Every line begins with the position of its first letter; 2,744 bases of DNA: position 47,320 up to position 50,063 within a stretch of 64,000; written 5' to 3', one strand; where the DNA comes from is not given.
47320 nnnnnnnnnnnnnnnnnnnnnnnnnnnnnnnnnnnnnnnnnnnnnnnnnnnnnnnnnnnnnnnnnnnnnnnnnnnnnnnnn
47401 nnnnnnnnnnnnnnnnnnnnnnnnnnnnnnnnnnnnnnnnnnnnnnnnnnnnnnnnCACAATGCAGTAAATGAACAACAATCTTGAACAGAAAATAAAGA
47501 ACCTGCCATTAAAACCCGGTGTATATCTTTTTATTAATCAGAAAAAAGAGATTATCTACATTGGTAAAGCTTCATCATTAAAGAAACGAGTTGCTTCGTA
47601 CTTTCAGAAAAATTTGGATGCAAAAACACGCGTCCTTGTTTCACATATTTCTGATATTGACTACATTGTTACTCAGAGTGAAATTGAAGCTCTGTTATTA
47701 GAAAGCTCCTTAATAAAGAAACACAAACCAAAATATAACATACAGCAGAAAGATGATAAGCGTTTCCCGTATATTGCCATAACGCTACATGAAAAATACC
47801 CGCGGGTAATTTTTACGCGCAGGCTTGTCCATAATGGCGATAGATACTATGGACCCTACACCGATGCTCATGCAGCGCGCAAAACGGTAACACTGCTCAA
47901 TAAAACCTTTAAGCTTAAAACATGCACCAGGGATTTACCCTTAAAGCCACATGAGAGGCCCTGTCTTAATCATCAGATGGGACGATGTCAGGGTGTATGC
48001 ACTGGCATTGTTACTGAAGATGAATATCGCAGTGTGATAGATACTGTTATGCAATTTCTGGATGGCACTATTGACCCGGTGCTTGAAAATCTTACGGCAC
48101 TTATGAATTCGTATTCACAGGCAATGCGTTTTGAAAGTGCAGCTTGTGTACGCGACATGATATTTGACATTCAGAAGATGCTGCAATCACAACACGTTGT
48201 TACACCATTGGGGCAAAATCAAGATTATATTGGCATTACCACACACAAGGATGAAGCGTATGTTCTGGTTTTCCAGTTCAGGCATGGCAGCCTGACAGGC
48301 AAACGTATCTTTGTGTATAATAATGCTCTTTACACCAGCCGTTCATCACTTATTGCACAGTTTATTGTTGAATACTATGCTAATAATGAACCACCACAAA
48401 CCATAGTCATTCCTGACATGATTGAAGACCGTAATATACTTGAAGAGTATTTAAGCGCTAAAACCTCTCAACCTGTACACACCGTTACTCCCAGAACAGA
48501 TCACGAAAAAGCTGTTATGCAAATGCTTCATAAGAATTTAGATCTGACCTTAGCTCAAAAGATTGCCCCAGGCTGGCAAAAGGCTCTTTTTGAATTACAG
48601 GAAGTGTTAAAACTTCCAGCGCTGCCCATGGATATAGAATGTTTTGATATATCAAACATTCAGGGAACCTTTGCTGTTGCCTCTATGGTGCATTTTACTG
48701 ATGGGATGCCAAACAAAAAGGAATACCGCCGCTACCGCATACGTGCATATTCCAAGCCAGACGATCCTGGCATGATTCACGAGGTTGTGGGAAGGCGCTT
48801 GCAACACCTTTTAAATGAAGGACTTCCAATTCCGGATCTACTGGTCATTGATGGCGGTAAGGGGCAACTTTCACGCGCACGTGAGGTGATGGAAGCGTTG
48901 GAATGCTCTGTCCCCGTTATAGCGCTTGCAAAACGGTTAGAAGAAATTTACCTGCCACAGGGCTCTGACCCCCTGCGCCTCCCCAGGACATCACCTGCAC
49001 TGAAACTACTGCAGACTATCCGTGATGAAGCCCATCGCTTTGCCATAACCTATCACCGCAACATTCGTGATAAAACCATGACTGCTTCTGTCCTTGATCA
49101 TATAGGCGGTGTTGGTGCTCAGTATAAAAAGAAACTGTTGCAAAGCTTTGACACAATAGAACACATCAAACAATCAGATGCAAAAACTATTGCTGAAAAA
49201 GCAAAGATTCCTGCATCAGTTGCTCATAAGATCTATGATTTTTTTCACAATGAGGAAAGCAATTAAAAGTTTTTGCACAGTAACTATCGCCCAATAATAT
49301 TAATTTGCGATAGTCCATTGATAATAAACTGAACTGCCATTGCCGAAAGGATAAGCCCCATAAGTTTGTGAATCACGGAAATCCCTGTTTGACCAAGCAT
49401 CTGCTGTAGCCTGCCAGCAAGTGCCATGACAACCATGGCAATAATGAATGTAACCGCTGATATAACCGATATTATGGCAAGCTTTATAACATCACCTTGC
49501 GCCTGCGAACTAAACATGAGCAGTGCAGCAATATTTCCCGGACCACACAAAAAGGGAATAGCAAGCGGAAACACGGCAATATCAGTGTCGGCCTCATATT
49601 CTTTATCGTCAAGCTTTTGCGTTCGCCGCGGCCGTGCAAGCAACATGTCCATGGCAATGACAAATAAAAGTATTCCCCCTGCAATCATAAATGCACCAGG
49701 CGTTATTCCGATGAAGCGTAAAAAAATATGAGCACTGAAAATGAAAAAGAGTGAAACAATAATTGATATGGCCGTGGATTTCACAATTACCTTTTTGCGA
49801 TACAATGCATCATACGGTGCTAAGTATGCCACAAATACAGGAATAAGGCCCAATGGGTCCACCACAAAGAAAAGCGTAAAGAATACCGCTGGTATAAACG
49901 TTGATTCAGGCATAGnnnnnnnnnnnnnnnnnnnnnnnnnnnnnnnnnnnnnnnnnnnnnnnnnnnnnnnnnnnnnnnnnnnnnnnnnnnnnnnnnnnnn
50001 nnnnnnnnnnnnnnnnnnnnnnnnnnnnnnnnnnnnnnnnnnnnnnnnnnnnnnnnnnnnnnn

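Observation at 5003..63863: Strongly over-represented oligomer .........(C) dispersed through genes and intergenic DNA: candidate DNA-uptake-signal-like motif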

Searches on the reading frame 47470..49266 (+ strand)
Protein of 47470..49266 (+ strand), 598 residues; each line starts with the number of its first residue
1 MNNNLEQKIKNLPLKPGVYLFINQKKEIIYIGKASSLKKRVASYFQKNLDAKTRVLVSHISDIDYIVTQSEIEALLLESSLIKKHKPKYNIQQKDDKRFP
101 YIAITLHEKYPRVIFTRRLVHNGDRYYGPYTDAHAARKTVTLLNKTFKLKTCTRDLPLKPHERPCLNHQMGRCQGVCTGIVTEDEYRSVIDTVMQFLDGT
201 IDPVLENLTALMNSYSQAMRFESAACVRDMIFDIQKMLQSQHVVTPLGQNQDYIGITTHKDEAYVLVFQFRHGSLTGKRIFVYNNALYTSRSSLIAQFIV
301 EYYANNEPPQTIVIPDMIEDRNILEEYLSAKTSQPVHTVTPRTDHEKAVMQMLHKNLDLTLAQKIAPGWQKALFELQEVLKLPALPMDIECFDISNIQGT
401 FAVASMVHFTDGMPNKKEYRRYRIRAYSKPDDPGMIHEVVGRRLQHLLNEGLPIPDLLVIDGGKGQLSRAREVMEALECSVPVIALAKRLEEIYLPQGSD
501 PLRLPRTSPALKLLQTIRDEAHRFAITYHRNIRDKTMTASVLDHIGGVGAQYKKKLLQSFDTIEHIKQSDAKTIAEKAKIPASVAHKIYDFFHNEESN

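Call 9: search_protein_families(library=pfam, proteins=[window:47470-49266:+])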
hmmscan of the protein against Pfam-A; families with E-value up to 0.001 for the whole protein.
window:47470-49266:+ (598 aa): 6 families
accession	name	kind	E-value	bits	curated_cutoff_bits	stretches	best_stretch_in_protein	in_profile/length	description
PF08459.17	UvrC_RNaseH_dom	-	7.9e-55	185.5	22.3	1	377-526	1-159/159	UvrC RNAse H endonuclease domain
PF22920.2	UvrC_RNaseH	-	3.4e-24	85.4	24.3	1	250-364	1-116/116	UvrC Ribonuclease H-like domain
PF01541.30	GIY-YIG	-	9.4e-11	42.3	22.6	1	16-90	2-78/78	GIY-YIG catalytic domain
PF12826.13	HHH_2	-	5.9e-07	30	27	1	546-596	9-59/64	Helix-hairpin-helix motif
PF02151.25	UVR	-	3e-05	24.1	21.5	1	204-236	3-35/36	UvrB/uvrC motif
PF14520.12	HHH_5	-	0.00017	22.5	27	1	542-591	4-54/57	Helix-hairpin-helix domain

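Call 46: find_homologous_proteins(query=window:47470-49266:+, max_evalue=1e-80)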
Query window:47470-49266:+ (598 aa): 7677 proteins with E <= 1e-80 among 8000 candidates; the best 120 are listed.
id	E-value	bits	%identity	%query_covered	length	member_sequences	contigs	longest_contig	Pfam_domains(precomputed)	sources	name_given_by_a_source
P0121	0.0e+0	1357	100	100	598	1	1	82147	PF12826.14,PF27096.1,PF01541.31,PF22920.3,PF08459.18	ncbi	ncbi:MAG: excinuclease ABC subunit UvrC [Spirochaetota bacterium]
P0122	0.0e+0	1290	94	100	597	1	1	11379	PF12826.14,PF27096.1,PF14520.13,PF02151.26,PF01541.31,PF22920.3,PF08459.18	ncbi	-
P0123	0.0e+0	1266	93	100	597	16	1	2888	PF12826.14,PF27096.1,PF14520.13,PF02151.26,PF01541.31,PF22920.3,PF08459.18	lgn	-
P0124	0.0e+0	1222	90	100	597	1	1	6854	PF12826.14,PF27096.1,PF02151.26,PF01541.31,PF22920.3,PF08459.18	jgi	-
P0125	0.0e+0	1218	89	100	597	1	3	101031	PF12826.14,PF27096.1,PF02151.26,PF01541.31,PF22920.3,PF08459.18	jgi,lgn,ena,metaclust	metaclust:\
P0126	0.0e+0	1212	89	100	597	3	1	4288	PF12826.14,PF27096.1,PF02151.26,PF01541.31,PF22920.3,PF08459.18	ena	-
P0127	0.0e+0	1207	89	100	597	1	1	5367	PF12826.14,PF27096.1,PF02151.26,PF01541.31,PF22920.3,PF08459.18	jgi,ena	-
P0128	0.0e+0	1206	89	100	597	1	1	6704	PF12826.14,PF27096.1,PF02151.26,PF01541.31,PF22920.3,PF08459.18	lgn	-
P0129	0.0e+0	1202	88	100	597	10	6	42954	PF12826.14,PF27096.1,PF02151.26,PF01541.31,PF22920.3,PF08459.18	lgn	-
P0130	0.0e+0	1196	88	100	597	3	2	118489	PF12826.14,PF27096.1,PF14520.13,PF02151.26,PF01541.31,PF22920.3,PF08459.18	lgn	-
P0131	0.0e+0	1188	87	100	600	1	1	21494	PF12826.14,PF27096.1,PF02151.26,PF01541.31,PF22920.3,PF08459.18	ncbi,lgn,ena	-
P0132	0.0e+0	1171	86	100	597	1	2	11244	PF12826.14,PF27096.1,PF14520.13,PF02151.26,PF01541.31,PF22920.3,PF08459.18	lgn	-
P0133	0.0e+0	1142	83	100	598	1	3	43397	PF12826.14,PF27096.1,PF14520.13,PF02151.26,PF01541.31,PF22920.3,PF08459.18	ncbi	-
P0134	0.0e+0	1129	82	100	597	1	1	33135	PF12826.14,PF27096.1,PF14520.13,PF02151.26,PF01541.31,PF22920.3,PF08459.18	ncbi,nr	ncbi:MAG: excinuclease ABC subunit UvrC [Spirochaetes bacterium]|nr:excinuclease ABC subunit UvrC [S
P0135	0.0e+0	1017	74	99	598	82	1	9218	PF12826.14,PF27096.1,PF02151.26,PF01541.31,PF22920.3,PF08459.18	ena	-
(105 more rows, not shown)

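Call 63: find_encoding_contigs(protein=P0121, flank=10000, max_places=3)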
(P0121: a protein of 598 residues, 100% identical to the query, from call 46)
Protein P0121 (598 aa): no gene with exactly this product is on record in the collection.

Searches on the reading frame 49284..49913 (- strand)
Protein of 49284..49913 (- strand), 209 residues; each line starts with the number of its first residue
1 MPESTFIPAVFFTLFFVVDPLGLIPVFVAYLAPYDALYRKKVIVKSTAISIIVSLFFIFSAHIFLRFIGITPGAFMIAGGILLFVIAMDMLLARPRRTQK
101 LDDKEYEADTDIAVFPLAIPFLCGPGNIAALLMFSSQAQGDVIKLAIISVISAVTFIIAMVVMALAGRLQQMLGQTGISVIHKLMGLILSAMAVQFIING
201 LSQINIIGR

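Call 9: search_protein_families(library=pfam, proteins=[window:49284-49913:-])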
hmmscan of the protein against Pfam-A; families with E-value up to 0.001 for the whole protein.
window:49284-49913:- (209 aa): 1 family
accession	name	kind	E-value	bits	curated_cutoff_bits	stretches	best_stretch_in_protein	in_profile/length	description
PF01914.23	MarC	-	5.4e-49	166.8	23.9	1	6-204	3-202/203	MarC family integral membrane protein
